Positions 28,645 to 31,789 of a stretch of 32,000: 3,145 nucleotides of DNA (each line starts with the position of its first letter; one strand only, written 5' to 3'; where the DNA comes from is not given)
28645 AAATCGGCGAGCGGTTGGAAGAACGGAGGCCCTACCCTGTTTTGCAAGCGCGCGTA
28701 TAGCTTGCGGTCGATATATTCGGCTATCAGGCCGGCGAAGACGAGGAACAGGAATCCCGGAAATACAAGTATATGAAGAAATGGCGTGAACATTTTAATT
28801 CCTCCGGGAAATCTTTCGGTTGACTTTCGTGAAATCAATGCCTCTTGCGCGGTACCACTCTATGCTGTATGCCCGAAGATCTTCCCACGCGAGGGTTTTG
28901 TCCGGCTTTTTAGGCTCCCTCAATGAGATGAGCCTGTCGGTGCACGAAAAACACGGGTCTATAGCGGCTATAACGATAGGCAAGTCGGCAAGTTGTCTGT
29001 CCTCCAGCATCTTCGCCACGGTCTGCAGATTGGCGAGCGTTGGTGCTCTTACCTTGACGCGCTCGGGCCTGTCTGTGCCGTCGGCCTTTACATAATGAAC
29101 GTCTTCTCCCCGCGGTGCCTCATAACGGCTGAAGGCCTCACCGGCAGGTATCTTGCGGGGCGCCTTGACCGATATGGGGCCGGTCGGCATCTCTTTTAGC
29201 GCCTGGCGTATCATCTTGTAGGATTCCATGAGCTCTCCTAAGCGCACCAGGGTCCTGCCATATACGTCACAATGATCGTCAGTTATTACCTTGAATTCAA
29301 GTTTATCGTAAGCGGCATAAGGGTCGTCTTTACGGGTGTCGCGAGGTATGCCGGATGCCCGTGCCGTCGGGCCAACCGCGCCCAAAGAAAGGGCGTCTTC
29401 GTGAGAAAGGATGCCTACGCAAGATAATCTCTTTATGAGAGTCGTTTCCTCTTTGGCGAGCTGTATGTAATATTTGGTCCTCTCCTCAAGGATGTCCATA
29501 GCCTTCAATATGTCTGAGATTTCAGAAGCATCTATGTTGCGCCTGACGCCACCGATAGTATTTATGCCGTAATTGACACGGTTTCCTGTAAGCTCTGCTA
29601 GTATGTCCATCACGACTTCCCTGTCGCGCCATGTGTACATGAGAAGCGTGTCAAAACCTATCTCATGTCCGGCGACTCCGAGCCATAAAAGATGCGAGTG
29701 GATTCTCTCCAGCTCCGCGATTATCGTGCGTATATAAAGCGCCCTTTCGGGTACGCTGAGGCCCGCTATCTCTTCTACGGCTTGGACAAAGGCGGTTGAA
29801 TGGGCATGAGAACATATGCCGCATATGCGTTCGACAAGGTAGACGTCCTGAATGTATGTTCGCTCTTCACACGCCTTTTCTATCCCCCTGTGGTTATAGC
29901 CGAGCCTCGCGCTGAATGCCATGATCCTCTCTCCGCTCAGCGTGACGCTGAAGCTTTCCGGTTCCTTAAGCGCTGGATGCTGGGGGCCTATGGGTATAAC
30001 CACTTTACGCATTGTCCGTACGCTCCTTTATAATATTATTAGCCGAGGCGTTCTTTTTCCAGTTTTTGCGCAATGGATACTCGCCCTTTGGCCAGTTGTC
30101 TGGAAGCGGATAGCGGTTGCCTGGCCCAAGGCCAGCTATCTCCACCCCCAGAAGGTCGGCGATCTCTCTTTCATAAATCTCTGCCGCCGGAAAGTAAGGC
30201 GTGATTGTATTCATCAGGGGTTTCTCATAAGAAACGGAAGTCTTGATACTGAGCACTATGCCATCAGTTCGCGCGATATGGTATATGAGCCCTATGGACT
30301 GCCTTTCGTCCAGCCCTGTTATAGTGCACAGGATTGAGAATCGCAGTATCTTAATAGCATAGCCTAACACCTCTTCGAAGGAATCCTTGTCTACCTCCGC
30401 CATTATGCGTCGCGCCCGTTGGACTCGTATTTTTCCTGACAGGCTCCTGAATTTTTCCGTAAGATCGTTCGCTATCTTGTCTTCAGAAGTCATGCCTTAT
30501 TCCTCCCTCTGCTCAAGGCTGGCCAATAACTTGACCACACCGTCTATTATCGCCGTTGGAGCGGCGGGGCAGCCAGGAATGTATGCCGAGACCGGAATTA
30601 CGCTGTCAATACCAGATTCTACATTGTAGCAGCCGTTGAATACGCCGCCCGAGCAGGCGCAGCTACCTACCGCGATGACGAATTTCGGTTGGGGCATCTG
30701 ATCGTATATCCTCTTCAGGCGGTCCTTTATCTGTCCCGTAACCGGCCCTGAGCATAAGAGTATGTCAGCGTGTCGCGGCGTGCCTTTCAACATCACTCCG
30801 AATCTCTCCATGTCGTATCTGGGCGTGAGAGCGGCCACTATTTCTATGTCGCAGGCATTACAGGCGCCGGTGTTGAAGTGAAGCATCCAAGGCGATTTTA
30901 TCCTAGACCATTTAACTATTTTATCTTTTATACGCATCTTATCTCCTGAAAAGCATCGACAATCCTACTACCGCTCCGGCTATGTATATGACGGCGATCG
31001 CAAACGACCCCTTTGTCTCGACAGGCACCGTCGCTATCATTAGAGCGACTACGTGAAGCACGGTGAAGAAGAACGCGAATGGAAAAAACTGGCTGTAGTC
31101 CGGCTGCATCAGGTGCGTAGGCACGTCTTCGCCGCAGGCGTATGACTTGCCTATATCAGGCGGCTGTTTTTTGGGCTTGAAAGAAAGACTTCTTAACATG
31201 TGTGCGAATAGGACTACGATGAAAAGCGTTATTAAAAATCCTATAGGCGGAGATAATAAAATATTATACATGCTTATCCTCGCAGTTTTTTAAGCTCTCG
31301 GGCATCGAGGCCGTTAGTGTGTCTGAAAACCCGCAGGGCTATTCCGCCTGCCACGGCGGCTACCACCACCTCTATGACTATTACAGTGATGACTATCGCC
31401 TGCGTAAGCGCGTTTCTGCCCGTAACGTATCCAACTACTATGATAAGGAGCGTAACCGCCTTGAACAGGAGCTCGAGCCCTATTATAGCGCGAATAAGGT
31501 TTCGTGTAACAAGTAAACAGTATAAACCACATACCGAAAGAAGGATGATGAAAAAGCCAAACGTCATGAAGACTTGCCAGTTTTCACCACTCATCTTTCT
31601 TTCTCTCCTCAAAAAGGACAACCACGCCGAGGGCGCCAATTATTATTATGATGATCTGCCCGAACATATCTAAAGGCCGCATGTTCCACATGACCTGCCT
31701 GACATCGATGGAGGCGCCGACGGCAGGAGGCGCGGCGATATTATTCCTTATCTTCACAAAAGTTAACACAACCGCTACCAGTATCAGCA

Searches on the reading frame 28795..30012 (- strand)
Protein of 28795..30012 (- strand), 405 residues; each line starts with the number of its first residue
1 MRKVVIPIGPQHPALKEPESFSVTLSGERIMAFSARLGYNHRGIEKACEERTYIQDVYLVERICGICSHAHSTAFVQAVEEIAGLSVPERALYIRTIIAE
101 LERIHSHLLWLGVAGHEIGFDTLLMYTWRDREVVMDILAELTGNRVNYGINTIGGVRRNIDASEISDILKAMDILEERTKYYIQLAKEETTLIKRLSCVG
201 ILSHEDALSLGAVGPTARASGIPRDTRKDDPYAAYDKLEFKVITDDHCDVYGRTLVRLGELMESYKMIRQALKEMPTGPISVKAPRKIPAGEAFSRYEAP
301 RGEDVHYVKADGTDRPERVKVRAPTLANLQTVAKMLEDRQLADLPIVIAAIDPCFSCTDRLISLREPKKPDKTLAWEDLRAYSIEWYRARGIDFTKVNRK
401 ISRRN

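Call 31: search_protein_families(library=pfam, proteins=[window:28795-30012:-], max_evalue=0.0001)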
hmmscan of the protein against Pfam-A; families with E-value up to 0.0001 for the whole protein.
window:28795-30012:- (405 aa): 2 families
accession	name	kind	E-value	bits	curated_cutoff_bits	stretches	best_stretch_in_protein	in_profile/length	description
PF00346.24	Complex1_49kDa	-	1.2e-72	244.6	24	2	118-286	2-170/271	Respiratory-chain NADH dehydrogenase, 49 Kd subunit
PF00374.24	NiFeSe_Hases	-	3.2e-15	56.5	25.8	1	42-110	1-69/508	Nickel-dependent hydrogenase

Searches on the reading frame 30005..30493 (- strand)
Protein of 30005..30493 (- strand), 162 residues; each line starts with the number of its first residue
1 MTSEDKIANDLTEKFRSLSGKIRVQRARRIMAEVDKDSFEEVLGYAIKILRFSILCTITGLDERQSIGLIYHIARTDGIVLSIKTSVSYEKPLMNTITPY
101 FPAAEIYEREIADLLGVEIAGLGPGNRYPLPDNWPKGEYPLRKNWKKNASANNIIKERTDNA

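Call 31: search_protein_families(library=pfam, proteins=[window:30005-30493:-], max_evalue=0.0001)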
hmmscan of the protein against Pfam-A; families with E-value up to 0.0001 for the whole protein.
window:30005-30493:- (162 aa): 1 family
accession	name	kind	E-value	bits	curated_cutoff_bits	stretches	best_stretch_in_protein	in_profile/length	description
PF00329.25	Complex1_30kDa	-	3.8e-20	73.1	22.5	1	33-147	2-120/124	Respiratory-chain NADH dehydrogenase, 30 Kd subunit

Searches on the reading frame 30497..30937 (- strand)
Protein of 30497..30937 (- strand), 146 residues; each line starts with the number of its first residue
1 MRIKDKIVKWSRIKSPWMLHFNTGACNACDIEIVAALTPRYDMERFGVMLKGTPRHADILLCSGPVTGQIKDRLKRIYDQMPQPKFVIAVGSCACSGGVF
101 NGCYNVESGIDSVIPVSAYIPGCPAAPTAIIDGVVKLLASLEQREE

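Call 31: search_protein_families(library=pfam, proteins=[window:30497-30937:-], max_evalue=0.0001)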
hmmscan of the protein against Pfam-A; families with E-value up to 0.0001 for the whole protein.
window:30497-30937:- (146 aa): 1 family
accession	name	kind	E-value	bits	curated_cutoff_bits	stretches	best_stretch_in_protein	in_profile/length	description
PF01058.29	Oxidored_q6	-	4.1e-31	107.8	27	1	26-137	1-128/128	NADH ubiquinone oxidoreductase, 20 Kd subunit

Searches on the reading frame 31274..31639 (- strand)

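Call 31: search_protein_families(library=pfam, proteins=[window:31274-31639:-], max_evalue=0.0001)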
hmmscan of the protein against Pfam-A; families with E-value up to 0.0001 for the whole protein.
window:31274-31639:- (121 aa): 1 family
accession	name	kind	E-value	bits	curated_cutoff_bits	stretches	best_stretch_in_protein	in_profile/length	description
PF00420.29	Oxidored_q2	-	4.9e-18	65.1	26.1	1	29-120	4-94/95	NADH-ubiquinone/plastoquinone oxidoreductase chain 4L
